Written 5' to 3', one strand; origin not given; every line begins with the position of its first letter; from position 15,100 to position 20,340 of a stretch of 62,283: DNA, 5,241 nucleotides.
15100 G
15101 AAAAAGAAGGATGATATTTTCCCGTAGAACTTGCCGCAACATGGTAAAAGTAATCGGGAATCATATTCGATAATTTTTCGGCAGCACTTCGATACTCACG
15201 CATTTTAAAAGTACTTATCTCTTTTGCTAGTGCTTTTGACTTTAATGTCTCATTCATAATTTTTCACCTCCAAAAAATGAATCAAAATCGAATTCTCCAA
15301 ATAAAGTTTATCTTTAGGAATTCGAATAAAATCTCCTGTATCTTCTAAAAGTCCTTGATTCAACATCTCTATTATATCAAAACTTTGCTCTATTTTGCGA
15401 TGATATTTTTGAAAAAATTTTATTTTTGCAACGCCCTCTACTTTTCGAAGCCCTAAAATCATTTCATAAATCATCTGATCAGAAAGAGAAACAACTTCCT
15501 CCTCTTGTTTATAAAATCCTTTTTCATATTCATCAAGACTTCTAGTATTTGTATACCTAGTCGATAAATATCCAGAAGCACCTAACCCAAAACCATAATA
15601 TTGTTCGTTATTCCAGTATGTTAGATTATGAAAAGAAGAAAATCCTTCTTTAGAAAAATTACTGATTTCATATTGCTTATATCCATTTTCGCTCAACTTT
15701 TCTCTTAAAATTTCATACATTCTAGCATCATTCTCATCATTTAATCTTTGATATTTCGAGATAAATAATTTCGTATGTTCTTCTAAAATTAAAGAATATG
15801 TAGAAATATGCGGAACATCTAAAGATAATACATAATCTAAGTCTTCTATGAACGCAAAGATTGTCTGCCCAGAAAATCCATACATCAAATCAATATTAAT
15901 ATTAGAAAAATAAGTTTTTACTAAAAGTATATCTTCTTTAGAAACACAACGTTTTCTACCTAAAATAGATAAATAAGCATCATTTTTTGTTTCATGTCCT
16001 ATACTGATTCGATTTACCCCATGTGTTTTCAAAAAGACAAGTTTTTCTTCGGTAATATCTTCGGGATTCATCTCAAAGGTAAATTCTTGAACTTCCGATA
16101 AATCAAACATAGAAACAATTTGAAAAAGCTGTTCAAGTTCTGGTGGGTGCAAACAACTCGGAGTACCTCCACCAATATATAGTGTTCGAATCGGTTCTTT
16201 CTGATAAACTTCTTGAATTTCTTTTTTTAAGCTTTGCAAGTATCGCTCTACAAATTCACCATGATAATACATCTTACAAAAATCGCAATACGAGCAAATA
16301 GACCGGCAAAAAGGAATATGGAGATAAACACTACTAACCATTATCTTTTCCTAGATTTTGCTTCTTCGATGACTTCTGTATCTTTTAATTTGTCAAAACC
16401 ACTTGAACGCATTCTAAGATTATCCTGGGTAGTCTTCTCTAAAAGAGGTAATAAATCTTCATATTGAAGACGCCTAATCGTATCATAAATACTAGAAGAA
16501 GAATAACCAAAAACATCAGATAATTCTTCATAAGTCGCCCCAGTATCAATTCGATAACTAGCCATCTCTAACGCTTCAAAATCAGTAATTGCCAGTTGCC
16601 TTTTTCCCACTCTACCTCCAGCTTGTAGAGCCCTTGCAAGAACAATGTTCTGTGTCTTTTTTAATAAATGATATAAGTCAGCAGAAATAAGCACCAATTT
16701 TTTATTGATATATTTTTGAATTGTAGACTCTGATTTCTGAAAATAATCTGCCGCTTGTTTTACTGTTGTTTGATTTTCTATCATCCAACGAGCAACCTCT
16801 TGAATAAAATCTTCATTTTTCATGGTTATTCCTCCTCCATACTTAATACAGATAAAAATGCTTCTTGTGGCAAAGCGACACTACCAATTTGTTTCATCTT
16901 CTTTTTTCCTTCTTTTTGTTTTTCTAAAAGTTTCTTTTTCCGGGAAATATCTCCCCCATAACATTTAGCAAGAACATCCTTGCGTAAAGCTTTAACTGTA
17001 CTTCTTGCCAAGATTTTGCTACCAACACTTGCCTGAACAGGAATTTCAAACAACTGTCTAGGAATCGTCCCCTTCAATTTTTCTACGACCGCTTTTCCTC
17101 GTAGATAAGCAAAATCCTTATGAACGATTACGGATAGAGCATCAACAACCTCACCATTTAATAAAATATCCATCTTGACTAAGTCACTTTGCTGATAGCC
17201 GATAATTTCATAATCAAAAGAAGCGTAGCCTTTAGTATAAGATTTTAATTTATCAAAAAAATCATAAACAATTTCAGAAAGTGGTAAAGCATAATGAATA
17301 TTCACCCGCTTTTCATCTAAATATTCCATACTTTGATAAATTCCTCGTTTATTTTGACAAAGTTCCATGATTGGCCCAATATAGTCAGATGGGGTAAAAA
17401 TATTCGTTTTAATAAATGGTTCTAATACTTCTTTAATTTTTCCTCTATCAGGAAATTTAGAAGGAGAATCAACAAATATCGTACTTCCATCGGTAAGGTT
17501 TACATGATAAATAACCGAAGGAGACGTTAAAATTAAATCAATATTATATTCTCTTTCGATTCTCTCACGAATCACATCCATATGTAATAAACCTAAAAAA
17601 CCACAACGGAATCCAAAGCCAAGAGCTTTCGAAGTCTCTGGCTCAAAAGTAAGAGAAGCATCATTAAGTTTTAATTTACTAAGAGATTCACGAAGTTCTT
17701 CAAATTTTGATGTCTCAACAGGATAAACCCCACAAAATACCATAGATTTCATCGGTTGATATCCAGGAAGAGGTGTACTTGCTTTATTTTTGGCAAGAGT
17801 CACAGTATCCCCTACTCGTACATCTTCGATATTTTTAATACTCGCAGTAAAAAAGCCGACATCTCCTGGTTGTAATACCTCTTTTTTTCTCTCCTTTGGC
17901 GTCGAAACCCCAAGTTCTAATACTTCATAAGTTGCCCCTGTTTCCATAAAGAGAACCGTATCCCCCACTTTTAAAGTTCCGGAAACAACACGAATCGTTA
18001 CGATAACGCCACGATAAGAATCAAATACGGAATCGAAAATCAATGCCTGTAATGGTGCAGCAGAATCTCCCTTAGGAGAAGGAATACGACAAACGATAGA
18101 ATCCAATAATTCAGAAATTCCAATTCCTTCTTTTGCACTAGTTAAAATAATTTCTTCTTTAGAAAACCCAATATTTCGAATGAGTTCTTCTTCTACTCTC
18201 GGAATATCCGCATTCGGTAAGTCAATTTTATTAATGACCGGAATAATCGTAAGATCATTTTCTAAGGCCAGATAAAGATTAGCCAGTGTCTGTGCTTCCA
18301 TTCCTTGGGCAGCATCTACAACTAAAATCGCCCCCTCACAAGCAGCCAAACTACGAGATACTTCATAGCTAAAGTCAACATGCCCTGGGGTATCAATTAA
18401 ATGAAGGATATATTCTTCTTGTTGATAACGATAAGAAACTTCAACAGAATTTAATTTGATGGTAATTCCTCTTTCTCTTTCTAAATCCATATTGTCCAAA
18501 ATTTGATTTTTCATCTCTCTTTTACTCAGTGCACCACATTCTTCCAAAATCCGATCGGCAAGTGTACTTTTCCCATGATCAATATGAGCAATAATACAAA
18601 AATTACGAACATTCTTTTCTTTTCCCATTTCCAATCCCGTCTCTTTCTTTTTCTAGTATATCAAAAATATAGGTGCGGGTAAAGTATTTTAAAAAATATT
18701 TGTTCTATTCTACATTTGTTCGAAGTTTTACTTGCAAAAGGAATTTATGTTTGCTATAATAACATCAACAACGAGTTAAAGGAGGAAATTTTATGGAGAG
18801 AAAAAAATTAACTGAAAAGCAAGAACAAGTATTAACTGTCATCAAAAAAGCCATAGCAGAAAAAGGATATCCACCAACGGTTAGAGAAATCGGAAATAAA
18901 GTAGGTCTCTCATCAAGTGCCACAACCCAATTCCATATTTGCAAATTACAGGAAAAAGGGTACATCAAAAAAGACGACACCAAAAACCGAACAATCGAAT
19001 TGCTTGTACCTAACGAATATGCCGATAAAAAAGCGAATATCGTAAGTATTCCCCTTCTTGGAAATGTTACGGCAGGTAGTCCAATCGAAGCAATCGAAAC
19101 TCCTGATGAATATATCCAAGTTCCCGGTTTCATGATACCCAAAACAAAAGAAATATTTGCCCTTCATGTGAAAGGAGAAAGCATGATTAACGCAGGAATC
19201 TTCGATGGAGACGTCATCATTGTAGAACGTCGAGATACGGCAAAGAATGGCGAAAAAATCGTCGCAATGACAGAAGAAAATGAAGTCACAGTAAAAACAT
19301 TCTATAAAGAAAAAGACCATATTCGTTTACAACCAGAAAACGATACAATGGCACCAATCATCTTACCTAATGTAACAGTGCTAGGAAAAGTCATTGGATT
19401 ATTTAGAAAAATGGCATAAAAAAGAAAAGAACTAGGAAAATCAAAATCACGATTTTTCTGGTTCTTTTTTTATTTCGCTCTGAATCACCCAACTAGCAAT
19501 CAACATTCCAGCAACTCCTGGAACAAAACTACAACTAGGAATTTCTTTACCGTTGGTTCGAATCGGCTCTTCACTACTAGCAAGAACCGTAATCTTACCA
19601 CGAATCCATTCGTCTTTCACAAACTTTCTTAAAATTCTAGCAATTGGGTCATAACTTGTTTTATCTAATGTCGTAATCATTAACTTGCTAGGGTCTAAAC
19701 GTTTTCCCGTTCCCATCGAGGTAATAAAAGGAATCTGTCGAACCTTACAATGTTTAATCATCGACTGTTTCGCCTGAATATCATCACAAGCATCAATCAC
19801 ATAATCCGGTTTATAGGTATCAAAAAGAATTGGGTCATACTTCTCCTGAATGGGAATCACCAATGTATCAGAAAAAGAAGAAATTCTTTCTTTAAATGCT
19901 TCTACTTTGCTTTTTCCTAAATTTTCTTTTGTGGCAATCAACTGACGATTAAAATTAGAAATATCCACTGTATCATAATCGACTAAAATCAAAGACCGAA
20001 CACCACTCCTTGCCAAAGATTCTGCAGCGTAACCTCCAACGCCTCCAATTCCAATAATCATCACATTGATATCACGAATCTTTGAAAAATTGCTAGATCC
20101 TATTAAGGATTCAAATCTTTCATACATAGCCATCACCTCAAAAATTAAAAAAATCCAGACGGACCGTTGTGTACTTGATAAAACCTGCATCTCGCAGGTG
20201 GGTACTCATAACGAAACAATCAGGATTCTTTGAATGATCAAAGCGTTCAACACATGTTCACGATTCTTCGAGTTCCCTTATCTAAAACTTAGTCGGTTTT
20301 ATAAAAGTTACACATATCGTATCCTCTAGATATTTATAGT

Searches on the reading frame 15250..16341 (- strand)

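Call 47: search_protein_families(library=pfam, proteins=[window:15250-16341:-], max_evalue=0.0001)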
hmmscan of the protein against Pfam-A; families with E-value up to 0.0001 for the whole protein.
window:15250-16341:- (363 aa): 1 family
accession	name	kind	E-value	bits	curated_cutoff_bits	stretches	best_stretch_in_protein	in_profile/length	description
PF04055.27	Radical_SAM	-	5.5e-17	62.9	29.5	1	7-169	2-164/166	Radical SAM superfamily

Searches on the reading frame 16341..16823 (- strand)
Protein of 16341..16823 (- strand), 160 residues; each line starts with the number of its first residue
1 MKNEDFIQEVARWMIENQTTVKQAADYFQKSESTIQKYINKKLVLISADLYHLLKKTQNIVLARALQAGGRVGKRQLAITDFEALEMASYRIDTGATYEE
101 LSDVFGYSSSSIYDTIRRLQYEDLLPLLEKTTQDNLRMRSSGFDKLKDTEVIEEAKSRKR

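Call 62: search_protein_families(library=pfam, proteins=[window:16341-16823:-], max_evalue=0.00001)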
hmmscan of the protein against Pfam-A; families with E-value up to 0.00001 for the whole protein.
window:16341-16823:- (160 aa): 2 families
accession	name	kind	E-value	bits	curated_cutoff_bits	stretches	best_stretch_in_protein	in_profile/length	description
PF12116.14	SpoIIID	-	1.1e-11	45.1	27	1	7-61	8-62/82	Stage III sporulation protein D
PF13384.12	HTH_23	-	1.6e-07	31.4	24.6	0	91-119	13-41/50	Homeodomain-like domain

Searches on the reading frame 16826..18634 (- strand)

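Call 47: search_protein_families(library=pfam, proteins=[window:16826-18634:-], max_evalue=0.0001)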
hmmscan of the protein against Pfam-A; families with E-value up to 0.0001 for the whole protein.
window:16826-18634:- (602 aa): 5 families
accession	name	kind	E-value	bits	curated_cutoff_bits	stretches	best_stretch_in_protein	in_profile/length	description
PF00009.33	GTP_EFTU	-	5.9e-57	192.7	26.5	1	7-185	1-187/188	Elongation factor Tu GTP binding domain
PF06421.17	LepA_C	-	5.7e-49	165.1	29.7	1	492-597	1-106/107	GTP-binding protein LepA C-terminus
PF00679.30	EFG_C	-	1.5e-24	86.3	27.9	1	403-490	2-88/89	Elongation factor G C-terminus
PF03144.31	GTP_EFTU_D2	-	7.1e-13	49.2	30.3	1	209-279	1-73/73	Elongation factor Tu domain 2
PF22042.2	EF-G_D2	-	1.1e-06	29.1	27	1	194-278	1-81/84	Elongation factor G domain 2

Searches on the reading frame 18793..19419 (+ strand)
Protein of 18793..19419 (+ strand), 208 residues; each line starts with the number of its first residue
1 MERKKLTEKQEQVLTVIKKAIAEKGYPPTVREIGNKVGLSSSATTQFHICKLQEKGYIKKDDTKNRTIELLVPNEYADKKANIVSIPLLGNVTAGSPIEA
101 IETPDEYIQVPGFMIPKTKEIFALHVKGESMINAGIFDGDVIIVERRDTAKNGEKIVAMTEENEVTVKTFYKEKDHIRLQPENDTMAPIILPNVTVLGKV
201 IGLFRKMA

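Call 79: list_cluster_members(proteins=[window:18793-19419:+, window:8852-9424:+, window:42541-43761:-, window:43780-45378:-, window:22878-25181:-, window:25290-27236:-, window:21210-22583:-])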
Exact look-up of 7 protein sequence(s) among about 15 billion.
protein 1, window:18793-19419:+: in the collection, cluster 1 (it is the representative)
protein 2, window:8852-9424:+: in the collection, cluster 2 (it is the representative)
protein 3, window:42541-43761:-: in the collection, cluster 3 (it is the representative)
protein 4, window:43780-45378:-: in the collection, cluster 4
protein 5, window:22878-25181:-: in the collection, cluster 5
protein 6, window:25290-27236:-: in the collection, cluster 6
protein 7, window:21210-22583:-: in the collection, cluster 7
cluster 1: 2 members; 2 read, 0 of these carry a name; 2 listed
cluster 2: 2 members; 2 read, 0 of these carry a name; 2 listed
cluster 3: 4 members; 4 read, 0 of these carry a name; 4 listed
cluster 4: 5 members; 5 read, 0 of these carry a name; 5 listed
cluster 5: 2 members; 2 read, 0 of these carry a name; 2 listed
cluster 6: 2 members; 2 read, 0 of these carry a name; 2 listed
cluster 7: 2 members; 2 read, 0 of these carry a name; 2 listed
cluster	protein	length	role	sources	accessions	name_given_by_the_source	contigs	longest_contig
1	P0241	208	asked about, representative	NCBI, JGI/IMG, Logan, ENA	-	-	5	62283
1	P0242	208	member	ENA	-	-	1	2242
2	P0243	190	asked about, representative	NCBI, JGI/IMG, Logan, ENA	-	-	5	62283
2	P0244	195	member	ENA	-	-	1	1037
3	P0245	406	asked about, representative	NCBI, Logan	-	-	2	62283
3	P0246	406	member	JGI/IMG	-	-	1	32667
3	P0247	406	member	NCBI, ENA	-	-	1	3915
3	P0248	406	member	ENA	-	-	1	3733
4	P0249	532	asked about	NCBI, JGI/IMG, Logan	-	-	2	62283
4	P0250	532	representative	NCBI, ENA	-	-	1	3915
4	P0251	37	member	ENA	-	-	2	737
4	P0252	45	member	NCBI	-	-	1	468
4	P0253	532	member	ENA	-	-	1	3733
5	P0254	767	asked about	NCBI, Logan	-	-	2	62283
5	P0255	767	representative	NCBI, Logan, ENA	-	-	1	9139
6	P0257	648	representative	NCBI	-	-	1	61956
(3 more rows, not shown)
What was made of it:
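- Tried and rejected: The cluster look-up (call 79) later showed that the protein is on record on one Logan contig, and that related NCBI contigs exist (P0255, P0257).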

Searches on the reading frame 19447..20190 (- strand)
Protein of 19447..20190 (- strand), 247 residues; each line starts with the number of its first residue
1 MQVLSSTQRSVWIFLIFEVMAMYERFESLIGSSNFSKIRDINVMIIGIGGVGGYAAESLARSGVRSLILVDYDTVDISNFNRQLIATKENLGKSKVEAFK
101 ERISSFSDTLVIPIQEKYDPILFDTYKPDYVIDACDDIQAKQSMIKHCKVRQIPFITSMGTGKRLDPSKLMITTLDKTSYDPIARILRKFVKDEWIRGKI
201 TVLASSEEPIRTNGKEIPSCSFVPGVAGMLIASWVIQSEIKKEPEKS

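Call 6: search_protein_families(library=pfam, proteins=[window:19447-20190:-], max_evalue=0.01)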
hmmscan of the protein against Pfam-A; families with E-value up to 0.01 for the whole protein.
window:19447-20190:- (247 aa): 4 families
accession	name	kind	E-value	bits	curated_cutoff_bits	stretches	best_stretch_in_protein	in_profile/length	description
PF00899.27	ThiF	-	4.8e-34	118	28.1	1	29-241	9-204/238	ThiF family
PF03721.20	UDPG_MGDP_dh_N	-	0.0013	18.8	27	1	42-91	2-50/187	UDP-glucose/GDP-mannose dehydrogenase family, NAD binding domain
PF02558.23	ApbA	-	0.0024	18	22.2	1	43-98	1-54/150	Ketopantoate reductase PanE/ApbA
PF13241.12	NAD_binding_7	-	0.0065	17.5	22.1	0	37-155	4-89/104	Putative NAD(P)-binding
